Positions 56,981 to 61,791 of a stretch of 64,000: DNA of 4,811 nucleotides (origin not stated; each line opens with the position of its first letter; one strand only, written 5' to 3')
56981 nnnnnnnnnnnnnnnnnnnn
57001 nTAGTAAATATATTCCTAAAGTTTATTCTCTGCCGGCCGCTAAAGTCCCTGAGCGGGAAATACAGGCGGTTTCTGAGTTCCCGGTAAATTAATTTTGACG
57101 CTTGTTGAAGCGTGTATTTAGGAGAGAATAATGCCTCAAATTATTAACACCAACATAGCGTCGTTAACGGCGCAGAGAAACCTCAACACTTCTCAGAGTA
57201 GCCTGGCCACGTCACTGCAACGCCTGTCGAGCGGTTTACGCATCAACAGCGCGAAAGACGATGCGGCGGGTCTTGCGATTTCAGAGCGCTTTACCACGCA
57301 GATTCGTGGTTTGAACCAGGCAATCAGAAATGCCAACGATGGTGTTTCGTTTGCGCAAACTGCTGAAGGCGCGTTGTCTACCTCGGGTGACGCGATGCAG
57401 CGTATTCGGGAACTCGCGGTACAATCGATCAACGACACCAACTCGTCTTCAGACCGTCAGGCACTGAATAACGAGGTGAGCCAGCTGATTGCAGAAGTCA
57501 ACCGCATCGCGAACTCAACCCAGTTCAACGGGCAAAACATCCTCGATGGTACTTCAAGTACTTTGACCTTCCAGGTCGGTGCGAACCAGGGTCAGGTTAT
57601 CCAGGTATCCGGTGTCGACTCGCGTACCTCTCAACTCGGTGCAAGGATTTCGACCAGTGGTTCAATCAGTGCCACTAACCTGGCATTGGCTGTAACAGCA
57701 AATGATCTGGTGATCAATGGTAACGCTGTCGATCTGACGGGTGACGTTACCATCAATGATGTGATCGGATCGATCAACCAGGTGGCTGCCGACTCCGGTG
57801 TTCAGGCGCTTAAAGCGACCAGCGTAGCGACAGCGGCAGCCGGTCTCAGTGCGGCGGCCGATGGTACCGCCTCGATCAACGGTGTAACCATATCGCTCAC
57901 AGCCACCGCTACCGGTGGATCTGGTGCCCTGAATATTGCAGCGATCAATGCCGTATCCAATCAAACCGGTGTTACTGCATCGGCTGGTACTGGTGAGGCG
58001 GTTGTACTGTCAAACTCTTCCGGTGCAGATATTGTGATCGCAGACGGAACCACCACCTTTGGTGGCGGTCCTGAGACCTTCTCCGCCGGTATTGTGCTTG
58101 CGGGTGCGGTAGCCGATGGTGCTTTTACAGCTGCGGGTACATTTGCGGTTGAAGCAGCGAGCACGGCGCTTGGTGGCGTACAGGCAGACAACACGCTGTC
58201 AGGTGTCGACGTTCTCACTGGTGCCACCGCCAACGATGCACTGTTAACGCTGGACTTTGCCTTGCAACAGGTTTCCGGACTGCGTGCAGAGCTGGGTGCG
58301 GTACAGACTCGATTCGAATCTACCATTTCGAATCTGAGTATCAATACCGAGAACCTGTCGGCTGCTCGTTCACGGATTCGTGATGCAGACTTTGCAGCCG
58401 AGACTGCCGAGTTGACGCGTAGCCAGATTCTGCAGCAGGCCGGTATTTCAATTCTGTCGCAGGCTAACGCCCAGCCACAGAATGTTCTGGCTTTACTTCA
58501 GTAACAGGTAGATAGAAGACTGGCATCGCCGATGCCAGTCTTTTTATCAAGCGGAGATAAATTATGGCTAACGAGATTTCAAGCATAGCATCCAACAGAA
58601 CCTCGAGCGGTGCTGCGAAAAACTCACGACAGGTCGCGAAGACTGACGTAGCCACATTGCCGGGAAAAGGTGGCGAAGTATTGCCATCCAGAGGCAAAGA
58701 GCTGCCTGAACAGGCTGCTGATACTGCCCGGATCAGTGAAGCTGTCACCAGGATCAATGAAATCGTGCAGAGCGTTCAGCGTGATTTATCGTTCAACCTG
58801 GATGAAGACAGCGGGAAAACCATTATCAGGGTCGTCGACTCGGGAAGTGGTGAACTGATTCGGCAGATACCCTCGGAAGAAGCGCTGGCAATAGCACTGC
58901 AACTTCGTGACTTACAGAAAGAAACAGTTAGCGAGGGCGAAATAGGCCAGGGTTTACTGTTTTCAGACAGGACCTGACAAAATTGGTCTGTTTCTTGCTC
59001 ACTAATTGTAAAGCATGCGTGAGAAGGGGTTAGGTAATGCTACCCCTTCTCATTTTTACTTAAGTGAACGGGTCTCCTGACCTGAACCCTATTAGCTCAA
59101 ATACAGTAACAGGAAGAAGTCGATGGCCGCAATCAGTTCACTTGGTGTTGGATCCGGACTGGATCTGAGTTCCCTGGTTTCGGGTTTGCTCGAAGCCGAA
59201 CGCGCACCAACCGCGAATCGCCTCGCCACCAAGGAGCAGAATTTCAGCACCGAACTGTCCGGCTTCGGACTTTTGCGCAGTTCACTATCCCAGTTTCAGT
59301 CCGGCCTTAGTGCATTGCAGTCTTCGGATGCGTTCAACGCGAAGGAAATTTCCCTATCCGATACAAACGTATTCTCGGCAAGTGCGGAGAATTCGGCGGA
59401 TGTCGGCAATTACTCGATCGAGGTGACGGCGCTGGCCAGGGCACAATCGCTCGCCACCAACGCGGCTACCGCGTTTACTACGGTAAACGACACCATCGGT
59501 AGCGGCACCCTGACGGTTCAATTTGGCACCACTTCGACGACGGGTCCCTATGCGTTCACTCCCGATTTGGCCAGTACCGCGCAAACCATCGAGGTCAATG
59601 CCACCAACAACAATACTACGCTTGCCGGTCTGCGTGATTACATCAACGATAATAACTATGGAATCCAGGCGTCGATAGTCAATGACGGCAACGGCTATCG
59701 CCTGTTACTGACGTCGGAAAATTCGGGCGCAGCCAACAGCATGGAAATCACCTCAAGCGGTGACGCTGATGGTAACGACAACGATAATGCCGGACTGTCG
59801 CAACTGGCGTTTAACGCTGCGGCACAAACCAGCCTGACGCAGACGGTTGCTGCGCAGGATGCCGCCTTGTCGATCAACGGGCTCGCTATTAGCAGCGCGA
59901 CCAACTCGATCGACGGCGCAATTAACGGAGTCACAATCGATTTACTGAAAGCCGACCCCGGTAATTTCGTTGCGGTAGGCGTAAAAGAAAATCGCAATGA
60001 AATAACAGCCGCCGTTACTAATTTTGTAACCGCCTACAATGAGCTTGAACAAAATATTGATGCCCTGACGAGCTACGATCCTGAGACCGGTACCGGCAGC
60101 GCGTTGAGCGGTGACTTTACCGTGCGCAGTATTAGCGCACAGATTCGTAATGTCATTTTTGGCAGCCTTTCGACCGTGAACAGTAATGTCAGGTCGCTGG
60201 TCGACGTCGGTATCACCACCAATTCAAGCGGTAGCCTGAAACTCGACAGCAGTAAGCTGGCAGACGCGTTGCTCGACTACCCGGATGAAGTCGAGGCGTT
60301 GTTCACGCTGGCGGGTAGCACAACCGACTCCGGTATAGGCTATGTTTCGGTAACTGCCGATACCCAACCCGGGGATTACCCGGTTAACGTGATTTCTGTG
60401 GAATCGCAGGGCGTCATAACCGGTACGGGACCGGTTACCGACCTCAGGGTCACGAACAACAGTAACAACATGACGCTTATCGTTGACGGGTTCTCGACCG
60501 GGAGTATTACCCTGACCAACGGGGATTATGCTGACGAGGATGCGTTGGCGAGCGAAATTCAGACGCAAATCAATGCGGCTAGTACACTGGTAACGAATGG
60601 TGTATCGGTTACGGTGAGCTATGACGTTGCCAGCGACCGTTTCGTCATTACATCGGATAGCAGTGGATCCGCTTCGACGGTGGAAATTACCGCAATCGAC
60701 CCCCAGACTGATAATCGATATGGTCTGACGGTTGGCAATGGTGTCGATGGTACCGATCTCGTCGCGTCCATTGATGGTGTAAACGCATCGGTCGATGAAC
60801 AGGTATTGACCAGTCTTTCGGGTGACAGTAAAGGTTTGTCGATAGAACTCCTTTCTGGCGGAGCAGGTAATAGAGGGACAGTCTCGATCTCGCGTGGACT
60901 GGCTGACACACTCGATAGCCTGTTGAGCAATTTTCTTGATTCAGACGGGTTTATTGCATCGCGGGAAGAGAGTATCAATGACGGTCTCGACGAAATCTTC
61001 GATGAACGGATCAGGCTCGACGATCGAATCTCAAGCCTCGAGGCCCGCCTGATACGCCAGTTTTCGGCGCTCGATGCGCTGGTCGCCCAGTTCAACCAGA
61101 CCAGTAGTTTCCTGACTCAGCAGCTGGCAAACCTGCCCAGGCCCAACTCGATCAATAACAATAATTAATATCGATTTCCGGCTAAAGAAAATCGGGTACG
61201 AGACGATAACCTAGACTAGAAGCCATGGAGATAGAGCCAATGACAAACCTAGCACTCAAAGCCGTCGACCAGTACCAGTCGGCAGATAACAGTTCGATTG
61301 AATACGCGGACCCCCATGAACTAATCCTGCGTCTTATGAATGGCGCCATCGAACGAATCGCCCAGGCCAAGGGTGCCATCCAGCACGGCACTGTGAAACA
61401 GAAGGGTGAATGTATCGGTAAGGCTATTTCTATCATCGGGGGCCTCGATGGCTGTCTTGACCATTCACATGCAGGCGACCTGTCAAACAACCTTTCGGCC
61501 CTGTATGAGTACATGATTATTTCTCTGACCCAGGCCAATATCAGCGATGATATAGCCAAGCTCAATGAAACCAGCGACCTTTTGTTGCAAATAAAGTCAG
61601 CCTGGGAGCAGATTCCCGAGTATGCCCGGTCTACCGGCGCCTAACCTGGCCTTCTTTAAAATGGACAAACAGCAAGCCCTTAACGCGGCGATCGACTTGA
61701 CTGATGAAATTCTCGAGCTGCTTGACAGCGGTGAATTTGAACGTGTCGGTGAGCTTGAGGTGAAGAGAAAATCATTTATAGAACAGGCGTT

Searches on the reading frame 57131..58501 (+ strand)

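Call 7: search_protein_families(library=pfam, proteins=[window:57131-58501:+])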
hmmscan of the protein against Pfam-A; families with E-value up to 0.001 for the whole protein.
window:57131-58501:+ (457 aa): 2 families
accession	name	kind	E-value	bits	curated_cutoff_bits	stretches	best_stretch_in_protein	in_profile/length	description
PF00669.25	Flagellin_N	-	4.9e-46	156.7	26.6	1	5-142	1-138/139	Bacterial flagellin N-terminal helical region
PF00700.27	Flagellin_C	-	1.3e-26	93.2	23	1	374-456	4-86/86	Bacterial flagellin C-terminal helical region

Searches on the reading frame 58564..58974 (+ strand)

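Call 7: search_protein_families(library=pfam, proteins=[window:58564-58974:+])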
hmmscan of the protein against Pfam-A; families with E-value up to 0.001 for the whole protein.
window:58564-58974:+ (137 aa): 1 family
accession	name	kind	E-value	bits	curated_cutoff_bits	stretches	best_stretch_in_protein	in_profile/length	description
PF03646.20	FlaG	-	9.8e-19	67.8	23.8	1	46-117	23-94/101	FlaG protein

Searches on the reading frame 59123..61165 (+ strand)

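Call 7: search_protein_families(library=pfam, proteins=[window:59123-61165:+])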
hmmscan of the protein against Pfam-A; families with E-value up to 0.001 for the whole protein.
window:59123-61165:+ (681 aa): 2 families
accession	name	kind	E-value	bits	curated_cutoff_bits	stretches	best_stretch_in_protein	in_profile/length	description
PF07195.17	FliD_C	-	8.6e-50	169.8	25.4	2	244-405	1-169/236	Flagellar hook-associated protein 2 C-terminus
PF02465.23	FliD_N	-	4.3e-24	85.4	24.8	1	11-108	1-97/97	Flagellar hook-associated protein 2 N-terminus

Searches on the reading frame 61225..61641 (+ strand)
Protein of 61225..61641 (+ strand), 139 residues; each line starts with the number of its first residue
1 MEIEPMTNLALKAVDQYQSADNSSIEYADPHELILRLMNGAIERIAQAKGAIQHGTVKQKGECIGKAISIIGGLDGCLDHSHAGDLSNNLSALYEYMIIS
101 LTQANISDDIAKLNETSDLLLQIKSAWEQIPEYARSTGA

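Call 7: search_protein_families(library=pfam, proteins=[window:61225-61641:+])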
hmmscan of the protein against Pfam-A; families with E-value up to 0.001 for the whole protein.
window:61225-61641:+ (139 aa): 1 family
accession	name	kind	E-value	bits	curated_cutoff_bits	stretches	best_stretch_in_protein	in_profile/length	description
PF02561.19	FliS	-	5.2e-35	120.6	26.7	1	15-130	2-114/115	Flagellar protein FliS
